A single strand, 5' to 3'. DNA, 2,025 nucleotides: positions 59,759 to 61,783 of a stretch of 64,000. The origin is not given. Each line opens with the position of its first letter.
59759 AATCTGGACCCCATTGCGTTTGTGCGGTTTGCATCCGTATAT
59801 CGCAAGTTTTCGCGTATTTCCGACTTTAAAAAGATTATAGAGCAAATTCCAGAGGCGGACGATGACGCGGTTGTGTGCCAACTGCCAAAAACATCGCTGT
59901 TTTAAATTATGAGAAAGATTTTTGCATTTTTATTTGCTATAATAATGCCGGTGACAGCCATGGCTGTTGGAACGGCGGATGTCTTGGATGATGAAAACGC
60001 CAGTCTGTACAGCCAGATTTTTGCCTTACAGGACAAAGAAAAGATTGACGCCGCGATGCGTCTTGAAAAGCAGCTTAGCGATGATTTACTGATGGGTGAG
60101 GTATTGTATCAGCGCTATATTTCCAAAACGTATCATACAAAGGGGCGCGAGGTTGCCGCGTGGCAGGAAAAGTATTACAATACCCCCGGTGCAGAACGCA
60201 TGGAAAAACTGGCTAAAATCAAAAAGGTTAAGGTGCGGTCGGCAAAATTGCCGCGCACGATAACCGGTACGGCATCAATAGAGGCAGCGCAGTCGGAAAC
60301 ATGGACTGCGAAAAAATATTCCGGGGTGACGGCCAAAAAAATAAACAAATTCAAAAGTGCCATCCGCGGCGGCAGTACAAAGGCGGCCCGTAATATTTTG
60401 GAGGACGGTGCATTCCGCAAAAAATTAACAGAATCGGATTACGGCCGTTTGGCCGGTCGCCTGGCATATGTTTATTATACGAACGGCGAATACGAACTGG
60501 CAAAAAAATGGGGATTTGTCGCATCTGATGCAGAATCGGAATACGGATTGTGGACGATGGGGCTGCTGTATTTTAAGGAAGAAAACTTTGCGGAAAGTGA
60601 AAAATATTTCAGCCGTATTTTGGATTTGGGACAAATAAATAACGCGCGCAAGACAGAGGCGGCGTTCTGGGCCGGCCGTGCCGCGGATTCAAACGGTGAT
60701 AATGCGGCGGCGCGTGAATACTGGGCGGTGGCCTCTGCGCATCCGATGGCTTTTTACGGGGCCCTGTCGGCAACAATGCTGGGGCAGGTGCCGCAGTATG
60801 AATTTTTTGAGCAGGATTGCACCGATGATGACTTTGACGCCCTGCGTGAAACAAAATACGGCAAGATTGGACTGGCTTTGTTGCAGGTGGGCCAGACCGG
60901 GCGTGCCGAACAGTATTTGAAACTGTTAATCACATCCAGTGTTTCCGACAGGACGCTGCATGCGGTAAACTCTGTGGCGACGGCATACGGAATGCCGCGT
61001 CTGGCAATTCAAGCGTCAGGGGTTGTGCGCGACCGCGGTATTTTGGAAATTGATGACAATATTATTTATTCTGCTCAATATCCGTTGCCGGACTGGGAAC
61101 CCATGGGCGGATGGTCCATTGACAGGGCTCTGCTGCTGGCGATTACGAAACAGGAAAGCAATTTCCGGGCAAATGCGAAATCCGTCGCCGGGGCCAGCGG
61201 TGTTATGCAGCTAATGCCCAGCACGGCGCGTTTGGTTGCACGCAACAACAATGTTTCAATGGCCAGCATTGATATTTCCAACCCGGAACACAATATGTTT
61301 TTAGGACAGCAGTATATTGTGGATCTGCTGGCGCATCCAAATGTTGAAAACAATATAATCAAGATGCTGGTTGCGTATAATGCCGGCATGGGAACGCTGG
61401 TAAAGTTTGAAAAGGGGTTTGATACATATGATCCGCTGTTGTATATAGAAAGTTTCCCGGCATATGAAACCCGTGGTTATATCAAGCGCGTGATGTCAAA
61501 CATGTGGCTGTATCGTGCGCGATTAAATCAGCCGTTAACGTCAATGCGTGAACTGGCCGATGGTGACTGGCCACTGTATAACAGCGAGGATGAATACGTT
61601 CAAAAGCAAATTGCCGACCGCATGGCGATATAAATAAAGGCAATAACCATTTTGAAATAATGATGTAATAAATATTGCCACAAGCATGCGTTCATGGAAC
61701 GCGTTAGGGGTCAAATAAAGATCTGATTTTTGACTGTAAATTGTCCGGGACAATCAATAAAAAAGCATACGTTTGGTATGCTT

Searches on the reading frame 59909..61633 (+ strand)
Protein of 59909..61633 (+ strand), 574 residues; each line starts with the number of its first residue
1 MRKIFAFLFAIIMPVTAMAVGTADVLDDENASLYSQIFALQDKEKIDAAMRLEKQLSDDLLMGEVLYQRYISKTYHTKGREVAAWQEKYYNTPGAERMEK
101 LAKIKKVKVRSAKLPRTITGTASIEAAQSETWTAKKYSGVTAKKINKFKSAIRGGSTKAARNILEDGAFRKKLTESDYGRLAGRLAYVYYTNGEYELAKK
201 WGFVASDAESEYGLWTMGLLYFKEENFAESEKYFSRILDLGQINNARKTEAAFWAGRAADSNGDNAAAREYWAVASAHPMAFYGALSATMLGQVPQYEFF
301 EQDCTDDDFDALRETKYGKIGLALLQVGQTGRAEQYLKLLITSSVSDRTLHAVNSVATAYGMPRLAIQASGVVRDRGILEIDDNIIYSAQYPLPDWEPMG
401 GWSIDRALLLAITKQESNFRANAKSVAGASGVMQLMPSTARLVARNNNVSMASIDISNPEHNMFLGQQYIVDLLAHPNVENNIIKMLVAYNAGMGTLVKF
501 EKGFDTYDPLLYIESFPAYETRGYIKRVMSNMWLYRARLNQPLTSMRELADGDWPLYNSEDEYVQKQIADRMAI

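Call 33: search_protein_families(library=pfam, proteins=[window:59909-61633:+], max_evalue=0.001)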
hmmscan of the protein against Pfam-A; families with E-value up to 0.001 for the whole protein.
window:59909-61633:+ (574 aa): 5 families
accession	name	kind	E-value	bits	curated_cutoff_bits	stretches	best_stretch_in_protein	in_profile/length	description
PF01464.25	SLT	-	2.2e-20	72.8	21.3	1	402-501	10-105/117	Transglycosylase SLT domain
PF13432.12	TPR_16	-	2.6e-06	28.2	32.7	1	217-271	3-53/65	Tetratricopeptide repeat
PF13181.12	TPR_8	-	5.9e-06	26.5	25.7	0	215-240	5-30/34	Tetratricopeptide repeat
PF00515.34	TPR_1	-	0.0001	22.4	27.8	0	217-240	7-30/34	Tetratricopeptide repeat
PF07719.23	TPR_2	-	0.00026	21.3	27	0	213-240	3-30/34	Tetratricopeptide repeat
